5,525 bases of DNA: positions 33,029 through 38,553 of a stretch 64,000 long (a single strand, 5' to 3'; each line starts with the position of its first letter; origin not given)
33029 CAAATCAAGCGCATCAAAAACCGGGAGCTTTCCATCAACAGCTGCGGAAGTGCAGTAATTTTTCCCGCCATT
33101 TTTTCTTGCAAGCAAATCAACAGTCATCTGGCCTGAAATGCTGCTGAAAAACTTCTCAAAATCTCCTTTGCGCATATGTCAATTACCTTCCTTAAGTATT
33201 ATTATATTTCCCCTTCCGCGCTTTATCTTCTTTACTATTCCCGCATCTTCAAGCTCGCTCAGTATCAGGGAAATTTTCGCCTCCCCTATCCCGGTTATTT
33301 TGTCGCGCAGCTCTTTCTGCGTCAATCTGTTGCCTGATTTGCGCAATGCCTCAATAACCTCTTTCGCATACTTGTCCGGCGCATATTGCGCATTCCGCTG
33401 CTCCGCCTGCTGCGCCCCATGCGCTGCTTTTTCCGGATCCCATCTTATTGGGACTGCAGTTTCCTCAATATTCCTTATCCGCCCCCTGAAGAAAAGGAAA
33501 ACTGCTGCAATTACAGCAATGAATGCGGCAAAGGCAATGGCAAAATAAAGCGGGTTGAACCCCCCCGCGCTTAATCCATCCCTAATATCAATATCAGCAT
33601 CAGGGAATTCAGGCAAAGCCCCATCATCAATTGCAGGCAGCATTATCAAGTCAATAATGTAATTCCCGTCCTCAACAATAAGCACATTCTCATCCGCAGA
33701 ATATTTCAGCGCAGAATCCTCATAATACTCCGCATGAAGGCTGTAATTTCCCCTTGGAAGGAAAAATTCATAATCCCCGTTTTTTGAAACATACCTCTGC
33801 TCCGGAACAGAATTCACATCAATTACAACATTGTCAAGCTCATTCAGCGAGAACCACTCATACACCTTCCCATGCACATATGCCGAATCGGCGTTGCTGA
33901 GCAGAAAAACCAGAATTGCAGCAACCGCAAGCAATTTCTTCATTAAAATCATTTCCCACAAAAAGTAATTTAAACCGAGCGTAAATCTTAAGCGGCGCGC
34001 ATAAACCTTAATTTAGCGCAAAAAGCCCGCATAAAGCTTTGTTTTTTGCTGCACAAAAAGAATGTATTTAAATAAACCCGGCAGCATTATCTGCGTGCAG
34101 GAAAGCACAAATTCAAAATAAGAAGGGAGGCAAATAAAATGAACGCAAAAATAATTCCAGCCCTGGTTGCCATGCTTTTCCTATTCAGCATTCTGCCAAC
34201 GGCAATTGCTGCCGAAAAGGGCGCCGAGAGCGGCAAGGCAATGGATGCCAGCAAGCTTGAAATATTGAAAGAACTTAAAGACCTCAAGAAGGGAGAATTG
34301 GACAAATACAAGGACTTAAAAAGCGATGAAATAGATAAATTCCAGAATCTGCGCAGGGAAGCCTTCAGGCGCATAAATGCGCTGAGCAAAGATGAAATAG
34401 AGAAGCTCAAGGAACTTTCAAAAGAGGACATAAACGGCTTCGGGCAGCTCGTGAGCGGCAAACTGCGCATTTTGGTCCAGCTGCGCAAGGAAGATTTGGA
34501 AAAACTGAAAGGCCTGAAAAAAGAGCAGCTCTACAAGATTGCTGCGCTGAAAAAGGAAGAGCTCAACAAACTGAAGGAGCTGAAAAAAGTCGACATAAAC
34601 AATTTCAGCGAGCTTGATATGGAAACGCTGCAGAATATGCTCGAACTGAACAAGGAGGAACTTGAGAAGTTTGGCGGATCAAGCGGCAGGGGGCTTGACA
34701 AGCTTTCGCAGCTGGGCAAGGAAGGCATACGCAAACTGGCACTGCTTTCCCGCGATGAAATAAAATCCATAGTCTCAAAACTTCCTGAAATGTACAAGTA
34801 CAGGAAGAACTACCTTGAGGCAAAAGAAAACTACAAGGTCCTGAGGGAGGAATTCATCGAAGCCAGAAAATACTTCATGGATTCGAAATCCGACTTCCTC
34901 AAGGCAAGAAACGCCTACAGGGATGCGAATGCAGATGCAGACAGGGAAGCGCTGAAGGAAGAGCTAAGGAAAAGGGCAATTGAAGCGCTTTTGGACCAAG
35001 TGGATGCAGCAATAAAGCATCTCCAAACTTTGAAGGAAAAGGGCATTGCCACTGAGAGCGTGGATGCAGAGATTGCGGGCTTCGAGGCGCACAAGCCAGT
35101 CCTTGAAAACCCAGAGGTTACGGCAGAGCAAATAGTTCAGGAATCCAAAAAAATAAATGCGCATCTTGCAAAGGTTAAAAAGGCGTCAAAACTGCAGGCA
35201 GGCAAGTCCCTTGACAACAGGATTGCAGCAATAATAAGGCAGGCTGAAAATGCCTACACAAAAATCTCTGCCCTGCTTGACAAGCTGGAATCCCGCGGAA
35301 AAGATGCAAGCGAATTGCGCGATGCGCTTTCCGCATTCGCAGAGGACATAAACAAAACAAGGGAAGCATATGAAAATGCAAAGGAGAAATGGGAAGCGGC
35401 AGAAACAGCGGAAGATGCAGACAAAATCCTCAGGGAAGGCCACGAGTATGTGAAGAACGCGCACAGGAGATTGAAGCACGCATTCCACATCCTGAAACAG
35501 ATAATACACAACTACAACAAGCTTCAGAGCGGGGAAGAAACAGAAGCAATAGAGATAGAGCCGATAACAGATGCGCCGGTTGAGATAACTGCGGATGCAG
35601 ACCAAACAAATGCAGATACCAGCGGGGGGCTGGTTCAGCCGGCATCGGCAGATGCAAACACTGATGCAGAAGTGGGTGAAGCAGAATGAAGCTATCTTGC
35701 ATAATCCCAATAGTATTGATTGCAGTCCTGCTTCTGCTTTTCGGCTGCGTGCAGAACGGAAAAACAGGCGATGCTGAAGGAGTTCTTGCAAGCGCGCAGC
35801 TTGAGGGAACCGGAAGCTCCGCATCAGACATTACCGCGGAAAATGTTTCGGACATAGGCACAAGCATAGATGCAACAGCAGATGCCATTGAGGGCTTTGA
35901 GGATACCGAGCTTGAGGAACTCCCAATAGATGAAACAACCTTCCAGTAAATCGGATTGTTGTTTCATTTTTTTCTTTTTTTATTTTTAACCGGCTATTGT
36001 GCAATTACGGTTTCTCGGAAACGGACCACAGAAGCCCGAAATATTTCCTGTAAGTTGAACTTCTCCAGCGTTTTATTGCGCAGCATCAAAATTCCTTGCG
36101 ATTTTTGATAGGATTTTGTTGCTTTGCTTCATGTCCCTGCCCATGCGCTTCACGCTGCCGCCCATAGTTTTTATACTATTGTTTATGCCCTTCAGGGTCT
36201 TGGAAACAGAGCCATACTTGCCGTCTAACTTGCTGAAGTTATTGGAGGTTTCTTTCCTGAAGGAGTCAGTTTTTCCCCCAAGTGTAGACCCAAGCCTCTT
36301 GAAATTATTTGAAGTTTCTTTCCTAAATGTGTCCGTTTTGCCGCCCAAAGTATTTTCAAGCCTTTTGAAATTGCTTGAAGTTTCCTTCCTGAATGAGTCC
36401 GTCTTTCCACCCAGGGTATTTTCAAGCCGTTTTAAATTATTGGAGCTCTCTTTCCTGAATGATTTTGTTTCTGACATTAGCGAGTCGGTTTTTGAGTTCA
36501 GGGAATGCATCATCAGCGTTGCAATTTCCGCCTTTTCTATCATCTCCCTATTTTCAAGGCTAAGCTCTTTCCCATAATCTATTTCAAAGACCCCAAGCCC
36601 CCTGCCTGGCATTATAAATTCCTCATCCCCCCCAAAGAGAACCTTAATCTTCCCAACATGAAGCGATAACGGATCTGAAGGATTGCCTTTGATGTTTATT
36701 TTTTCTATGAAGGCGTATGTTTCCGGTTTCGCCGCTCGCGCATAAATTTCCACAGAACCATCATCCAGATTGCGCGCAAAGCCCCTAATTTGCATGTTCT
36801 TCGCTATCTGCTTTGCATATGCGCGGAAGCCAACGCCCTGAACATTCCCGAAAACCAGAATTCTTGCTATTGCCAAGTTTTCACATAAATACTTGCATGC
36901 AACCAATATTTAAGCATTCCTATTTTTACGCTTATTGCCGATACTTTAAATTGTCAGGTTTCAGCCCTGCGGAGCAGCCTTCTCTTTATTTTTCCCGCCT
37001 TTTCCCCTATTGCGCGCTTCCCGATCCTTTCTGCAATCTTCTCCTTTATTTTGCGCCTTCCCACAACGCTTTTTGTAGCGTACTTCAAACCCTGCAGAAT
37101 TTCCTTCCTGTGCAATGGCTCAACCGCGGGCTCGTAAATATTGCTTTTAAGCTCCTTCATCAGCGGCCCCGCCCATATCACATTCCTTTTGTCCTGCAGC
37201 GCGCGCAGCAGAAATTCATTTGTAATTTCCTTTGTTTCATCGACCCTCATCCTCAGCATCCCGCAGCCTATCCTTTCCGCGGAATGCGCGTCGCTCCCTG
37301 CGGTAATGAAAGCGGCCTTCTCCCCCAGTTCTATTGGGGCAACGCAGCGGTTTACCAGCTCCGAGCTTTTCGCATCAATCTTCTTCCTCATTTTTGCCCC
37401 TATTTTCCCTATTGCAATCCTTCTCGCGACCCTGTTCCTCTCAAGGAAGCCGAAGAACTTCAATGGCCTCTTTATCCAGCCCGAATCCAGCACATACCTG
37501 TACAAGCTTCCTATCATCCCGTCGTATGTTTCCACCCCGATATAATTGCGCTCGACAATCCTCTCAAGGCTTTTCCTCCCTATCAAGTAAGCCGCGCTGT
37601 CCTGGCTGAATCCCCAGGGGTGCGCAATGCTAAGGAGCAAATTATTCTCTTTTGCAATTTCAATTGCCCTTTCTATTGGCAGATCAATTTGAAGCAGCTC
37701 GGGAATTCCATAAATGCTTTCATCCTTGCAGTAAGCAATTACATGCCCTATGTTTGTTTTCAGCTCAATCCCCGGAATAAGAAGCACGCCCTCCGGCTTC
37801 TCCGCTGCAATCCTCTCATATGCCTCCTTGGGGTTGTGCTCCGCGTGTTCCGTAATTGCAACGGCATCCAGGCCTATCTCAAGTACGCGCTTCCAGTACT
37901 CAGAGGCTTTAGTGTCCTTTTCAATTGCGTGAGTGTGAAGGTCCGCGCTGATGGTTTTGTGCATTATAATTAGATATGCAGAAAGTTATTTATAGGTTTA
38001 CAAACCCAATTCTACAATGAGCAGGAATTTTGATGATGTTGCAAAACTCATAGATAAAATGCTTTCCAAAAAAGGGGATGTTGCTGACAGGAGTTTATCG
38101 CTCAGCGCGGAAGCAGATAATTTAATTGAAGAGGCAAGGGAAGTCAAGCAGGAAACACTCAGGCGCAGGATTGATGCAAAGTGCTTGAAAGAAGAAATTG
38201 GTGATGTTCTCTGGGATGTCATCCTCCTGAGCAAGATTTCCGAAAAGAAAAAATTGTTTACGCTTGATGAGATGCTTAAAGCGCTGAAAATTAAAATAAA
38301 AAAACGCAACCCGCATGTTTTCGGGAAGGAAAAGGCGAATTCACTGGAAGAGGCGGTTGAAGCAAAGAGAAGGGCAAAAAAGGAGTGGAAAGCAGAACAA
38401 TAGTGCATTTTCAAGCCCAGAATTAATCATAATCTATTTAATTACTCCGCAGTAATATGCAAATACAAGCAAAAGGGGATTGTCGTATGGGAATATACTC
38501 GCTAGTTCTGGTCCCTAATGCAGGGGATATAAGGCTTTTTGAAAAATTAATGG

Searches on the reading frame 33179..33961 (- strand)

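Call 17: search_protein_families(library=pfam, proteins=[window:33179-33961:-], max_evalue=0.01)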
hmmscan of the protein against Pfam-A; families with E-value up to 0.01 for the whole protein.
window:33179-33961:- (260 aa): 1 family
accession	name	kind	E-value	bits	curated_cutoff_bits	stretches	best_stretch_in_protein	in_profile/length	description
PF24034.1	DUF7343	-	6.7e-13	48.7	27.6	1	199-256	5-61/62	Domain of unknown function (DUF7343)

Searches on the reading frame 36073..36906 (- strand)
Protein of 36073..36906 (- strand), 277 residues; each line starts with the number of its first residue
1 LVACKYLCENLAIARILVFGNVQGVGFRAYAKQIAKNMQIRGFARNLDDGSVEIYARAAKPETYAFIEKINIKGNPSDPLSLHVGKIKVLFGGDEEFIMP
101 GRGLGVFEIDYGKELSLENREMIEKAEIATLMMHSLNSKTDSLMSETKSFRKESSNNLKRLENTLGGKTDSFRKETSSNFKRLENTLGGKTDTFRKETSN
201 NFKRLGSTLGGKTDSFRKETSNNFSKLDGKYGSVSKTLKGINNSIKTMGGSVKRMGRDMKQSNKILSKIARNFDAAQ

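Call 17: search_protein_families(library=pfam, proteins=[window:36073-36906:-], max_evalue=0.01)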
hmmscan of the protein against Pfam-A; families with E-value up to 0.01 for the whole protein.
window:36073-36906:- (277 aa): 2 families
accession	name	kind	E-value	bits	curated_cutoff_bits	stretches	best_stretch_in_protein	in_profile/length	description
PF00708.24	Acylphosphatase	-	2.3e-17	63.5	22.5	1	15-75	2-62/85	Acylphosphatase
PF01442.23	Apolipoprotein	-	3.4e-05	24.1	90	1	131-239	41-142/190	Apolipoprotein A1/A4/E domain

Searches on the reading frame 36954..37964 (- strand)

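Call 17: search_protein_families(library=pfam, proteins=[window:36954-37964:-], max_evalue=0.01)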
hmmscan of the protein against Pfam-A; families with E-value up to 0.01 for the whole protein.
window:36954-37964:- (336 aa): 2 families
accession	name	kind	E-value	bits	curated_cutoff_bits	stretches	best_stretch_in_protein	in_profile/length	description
PF13263.12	PHP_C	-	1.8e-05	24.6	21.3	1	220-258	18-53/56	PHP-associated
PF02811.25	PHP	-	0.0011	19.7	26.4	1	15-82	12-82/164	PHP domain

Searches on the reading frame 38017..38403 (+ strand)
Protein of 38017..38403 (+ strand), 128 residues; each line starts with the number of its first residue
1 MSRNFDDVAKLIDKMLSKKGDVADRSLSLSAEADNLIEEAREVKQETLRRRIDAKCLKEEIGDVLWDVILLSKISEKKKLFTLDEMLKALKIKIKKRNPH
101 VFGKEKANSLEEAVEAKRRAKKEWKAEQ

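Call 17: search_protein_families(library=pfam, proteins=[window:38017-38403:+], max_evalue=0.01)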
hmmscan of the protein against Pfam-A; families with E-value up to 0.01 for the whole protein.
window:38017-38403:+ (128 aa): 1 family
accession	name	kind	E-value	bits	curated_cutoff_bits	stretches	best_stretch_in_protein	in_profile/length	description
PF03819.22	MazG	-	5e-14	52.8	22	1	34-102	8-74/74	MazG nucleotide pyrophosphohydrolase domain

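Call 85: search_protein_families(library=padloc, proteins=[window:38017-38403:+], max_evalue=0.01)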
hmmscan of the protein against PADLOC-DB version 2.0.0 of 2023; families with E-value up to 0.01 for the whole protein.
window:38017-38403:+ (128 aa): 1 family
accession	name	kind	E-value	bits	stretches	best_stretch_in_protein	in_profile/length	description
PDLC01961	CARF9--CARF_HEPN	-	0.00089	16.1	1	6-59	370-422/497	-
